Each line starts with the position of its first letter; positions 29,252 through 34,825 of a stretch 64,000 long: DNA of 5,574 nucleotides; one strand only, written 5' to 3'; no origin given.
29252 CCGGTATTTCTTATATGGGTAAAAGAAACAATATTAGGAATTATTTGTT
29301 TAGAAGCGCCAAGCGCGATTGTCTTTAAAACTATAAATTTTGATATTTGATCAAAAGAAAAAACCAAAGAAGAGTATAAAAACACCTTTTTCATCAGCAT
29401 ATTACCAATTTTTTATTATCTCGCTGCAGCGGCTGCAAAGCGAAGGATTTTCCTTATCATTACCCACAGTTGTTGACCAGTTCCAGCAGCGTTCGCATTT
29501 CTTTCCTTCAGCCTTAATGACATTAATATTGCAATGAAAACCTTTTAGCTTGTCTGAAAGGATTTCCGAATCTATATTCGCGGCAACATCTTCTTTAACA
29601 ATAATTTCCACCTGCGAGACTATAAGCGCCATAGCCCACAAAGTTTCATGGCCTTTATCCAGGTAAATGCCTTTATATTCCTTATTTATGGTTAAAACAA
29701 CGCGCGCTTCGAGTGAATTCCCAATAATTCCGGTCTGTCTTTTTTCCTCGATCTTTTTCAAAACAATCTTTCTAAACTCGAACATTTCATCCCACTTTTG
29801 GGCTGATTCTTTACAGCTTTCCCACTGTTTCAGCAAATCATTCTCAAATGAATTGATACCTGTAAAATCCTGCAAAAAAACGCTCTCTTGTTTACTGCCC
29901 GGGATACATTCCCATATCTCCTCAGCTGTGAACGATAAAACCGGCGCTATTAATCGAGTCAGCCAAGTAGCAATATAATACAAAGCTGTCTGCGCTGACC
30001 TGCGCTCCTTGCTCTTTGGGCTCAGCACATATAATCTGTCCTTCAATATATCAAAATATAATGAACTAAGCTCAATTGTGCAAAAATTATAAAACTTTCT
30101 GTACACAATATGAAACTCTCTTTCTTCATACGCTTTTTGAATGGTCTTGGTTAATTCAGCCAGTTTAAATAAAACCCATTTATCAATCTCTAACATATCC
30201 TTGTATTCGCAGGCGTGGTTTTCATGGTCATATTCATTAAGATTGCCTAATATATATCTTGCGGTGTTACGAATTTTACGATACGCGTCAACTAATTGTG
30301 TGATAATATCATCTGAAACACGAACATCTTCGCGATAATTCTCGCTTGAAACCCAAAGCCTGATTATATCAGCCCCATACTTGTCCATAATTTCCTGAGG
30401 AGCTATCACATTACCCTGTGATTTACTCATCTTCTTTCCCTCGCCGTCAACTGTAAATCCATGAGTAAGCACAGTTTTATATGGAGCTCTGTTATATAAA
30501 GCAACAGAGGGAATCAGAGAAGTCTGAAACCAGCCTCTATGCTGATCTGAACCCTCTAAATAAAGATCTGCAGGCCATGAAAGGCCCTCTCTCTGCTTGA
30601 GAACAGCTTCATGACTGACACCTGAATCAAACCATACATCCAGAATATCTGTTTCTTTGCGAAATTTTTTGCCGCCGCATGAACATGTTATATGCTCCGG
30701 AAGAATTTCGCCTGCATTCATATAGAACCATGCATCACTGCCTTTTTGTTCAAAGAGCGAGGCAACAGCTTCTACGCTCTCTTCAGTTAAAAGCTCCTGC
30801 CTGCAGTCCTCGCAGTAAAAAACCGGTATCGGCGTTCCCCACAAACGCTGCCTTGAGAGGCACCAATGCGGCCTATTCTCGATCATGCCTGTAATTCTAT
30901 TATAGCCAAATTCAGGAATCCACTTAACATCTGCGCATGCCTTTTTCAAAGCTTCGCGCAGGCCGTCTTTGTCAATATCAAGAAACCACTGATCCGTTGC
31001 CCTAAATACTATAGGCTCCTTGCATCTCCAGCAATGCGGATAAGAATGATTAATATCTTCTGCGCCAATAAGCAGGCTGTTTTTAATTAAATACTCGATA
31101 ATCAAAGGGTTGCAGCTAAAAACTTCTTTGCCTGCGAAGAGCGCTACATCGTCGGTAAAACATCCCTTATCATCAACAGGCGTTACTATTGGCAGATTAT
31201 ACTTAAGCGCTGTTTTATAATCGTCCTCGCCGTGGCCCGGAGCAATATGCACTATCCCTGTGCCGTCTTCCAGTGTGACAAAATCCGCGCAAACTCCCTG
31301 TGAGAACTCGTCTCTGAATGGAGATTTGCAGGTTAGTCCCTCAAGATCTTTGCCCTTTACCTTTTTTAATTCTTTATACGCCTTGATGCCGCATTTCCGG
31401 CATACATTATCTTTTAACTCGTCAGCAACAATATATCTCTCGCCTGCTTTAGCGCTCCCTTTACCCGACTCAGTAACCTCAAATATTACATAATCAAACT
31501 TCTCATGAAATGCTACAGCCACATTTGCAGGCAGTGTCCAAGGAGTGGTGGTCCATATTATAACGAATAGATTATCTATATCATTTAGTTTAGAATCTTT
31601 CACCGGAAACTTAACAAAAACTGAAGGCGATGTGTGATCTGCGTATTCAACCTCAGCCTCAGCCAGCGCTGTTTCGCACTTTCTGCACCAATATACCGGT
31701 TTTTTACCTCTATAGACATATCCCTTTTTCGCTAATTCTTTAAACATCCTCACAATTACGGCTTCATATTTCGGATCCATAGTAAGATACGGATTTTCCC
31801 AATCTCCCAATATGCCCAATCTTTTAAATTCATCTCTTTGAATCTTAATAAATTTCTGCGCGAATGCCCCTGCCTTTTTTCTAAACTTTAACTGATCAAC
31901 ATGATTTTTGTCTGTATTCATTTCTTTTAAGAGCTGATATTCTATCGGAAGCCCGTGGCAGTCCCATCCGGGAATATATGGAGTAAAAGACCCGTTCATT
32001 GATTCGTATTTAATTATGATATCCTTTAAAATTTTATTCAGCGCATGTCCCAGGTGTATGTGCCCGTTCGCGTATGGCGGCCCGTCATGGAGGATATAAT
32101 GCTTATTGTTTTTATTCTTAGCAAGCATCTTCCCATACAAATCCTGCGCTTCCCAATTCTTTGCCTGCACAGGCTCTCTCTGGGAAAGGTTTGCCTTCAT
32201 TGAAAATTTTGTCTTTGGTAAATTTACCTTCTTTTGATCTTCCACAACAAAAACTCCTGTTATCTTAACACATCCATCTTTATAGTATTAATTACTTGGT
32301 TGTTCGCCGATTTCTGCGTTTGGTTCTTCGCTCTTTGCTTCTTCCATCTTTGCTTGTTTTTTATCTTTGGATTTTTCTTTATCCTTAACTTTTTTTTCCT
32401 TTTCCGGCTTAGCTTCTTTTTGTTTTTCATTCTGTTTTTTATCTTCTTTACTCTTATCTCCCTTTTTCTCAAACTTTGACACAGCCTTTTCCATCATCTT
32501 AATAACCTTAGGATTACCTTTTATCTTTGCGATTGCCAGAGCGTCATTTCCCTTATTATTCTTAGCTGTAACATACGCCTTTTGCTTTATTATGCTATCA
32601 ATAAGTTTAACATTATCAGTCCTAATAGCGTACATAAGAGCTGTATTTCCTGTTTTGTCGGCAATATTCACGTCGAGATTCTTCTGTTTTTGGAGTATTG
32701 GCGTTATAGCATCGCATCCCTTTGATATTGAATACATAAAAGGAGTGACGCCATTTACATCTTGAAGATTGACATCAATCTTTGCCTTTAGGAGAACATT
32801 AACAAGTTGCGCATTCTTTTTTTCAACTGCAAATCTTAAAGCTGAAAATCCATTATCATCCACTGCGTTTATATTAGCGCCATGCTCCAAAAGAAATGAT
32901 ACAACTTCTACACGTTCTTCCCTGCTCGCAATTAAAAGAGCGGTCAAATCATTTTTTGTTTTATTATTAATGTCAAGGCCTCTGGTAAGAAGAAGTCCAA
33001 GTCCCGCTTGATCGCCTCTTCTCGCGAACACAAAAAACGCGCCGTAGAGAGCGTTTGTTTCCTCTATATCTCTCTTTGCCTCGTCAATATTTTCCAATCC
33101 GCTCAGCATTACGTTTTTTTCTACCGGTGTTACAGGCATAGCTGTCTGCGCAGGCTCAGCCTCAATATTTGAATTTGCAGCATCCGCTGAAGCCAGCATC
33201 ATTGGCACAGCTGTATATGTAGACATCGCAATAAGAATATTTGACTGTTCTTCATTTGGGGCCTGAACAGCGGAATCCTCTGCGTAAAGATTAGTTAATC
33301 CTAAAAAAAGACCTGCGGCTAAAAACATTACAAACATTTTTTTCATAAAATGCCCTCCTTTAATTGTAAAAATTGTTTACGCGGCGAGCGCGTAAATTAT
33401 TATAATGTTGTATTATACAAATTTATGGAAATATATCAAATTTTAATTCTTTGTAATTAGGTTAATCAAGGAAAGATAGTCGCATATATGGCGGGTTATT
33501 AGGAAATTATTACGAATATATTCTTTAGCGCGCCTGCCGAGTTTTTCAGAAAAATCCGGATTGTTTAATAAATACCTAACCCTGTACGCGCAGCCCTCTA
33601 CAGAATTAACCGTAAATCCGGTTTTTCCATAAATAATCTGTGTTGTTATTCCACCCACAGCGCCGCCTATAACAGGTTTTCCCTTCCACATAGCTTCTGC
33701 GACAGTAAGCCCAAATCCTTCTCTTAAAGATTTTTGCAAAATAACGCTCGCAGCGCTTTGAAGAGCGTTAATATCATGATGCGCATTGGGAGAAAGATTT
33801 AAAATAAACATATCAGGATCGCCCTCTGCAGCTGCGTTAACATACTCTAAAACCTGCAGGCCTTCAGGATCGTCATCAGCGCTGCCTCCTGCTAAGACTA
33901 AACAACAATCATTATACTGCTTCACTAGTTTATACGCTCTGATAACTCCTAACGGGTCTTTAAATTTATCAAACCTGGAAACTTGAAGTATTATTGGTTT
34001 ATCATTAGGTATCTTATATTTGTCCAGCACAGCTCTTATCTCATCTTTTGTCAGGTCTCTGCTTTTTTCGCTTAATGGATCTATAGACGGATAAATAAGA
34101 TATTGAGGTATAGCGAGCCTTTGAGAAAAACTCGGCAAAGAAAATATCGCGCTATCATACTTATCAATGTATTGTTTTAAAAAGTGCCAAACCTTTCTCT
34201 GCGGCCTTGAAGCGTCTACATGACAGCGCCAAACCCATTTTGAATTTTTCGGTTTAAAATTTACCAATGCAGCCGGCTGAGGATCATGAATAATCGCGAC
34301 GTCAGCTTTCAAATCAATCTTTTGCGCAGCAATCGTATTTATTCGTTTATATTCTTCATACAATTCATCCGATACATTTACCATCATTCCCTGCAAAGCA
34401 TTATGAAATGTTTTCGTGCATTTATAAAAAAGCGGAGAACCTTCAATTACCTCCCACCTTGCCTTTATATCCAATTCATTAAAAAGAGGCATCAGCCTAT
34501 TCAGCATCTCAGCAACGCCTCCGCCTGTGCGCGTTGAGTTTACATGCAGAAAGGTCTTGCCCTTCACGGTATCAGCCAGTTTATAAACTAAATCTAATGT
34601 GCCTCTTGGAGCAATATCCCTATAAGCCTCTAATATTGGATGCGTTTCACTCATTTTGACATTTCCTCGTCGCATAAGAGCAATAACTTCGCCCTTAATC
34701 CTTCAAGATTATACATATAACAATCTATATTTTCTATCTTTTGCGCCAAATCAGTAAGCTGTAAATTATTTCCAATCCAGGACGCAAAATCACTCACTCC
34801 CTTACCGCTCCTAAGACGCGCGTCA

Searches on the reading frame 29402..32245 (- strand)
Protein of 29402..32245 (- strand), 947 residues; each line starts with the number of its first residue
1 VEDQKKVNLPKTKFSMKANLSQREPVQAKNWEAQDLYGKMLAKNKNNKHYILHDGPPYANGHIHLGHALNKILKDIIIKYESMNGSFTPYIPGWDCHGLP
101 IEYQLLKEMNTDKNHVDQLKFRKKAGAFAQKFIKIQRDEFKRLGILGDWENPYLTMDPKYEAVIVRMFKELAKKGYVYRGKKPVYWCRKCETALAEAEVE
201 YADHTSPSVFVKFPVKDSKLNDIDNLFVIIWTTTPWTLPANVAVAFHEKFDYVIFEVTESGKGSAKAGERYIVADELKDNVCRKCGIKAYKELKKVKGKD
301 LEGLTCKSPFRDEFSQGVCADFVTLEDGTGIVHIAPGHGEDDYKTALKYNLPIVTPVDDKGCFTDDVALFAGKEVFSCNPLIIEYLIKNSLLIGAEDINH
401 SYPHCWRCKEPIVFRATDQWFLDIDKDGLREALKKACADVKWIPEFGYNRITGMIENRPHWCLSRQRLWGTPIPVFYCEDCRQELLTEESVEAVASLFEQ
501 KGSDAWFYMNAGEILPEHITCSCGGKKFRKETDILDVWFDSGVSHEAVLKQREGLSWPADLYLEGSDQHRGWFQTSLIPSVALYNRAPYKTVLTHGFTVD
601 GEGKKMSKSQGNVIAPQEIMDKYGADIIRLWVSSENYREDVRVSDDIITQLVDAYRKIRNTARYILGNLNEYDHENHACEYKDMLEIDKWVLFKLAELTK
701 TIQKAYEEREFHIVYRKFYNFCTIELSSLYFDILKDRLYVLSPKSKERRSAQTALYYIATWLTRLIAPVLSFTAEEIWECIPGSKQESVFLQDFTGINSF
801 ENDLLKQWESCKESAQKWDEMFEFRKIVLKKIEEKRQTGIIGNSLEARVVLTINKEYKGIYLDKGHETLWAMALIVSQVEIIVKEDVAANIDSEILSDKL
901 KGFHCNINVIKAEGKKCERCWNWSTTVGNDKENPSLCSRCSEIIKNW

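Call 8: search_protein_families(library=pfam, proteins=[window:29402-32245:-], max_evalue=0.01)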
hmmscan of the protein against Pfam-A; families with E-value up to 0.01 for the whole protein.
window:29402-32245:- (947 aa): 7 families
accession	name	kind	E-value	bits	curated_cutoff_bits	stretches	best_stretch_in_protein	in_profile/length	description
PF00133.28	tRNA-synt_1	-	2.3e-141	471.7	22.7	1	29-644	4-414/414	tRNA synthetases class I (I, L, M and V)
PF08264.19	Anticodon_1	-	1.6e-28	99.9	25.1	1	688-850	1-147/148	Anticodon-binding domain of tRNA ligase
PF09334.17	tRNA-synt_1g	-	1.5e-26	93.5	20.1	2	57-200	8-136/391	tRNA synthetases class I (M)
PF01406.26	tRNA-synt_1e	-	4.8e-09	36.4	27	1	578-650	227-298/301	tRNA synthetases class I (C) catalytic domain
PF01921.24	tRNA-synt_1f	-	3.1e-08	33.4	27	1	583-666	262-341/360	tRNA synthetases class I (K)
PF06827.20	zf-FPG_IleRS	-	5.2e-07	29.8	21.3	1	914-941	1-28/30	Zinc finger found in FPG and IleRS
PF13603.12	tRNA-synt_1_2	-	9e-06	25.7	25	1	294-358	78-141/185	Leucyl-tRNA synthetase, editing domain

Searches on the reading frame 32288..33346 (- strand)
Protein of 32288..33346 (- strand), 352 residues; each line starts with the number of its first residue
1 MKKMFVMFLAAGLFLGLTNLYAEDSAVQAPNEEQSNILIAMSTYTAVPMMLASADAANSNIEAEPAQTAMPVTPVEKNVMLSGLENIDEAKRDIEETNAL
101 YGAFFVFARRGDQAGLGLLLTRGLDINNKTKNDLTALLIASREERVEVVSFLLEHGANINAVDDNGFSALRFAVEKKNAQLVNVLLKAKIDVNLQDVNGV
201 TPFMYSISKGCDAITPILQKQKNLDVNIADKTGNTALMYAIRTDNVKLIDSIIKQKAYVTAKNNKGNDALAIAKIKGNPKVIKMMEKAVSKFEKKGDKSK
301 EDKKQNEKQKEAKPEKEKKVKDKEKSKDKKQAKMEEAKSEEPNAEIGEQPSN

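Call 46: search_protein_families(library=pfam, proteins=[window:32288-33346:-], max_evalue=0.001)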
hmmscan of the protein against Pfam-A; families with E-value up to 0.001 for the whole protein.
window:32288-33346:- (352 aa): 6 families
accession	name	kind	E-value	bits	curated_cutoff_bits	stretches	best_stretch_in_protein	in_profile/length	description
PF12796.13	Ank_2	-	2.8e-25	89.1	27.3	2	108-196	5-90/90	Ankyrin repeats (3 copies)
PF13637.12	Ank_4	-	1.5e-22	79.6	22.7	2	141-186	5-50/50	Ankyrin repeats (many copies)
PF00023.36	Ank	-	4.7e-21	74.1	21.1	1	133-164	2-33/33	Ankyrin repeat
PF13857.12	Ank_5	-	8.3e-15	55.2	27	2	152-203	1-53/56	Ankyrin repeats (many copies)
PF13606.12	Ank_3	-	1.5e-14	52.9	22.3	0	134-161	3-30/30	Ankyrin repeat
PF23745.1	ANK_LRRK2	-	1e-05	25.9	27.5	1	119-187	50-114/130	LRRK2 ANK repeat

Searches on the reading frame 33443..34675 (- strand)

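Call 46: search_protein_families(library=pfam, proteins=[window:33443-34675:-], max_evalue=0.001)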
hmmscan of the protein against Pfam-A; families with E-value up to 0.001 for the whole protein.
window:33443-34675:- (410 aa): 4 families
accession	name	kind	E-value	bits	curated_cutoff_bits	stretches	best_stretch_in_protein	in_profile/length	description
PF21269.3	TreT_GT1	-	2.7e-55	186.4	27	1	44-184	1-143/144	Trehalose synthase, N-terminal domain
PF00534.26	Glycos_transf_1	-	2.6e-24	86.1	26.4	1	218-385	7-171/172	Glycosyl transferases group 1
PF13692.12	Glyco_trans_1_4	-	9.7e-14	52.3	27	1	227-372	2-142/142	Glycosyl transferases group 1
PF20706.3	GT4-conflict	-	4.1e-05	23.2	26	1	226-344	197-317/385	Family 4 Glycosyltransferase in conflict systems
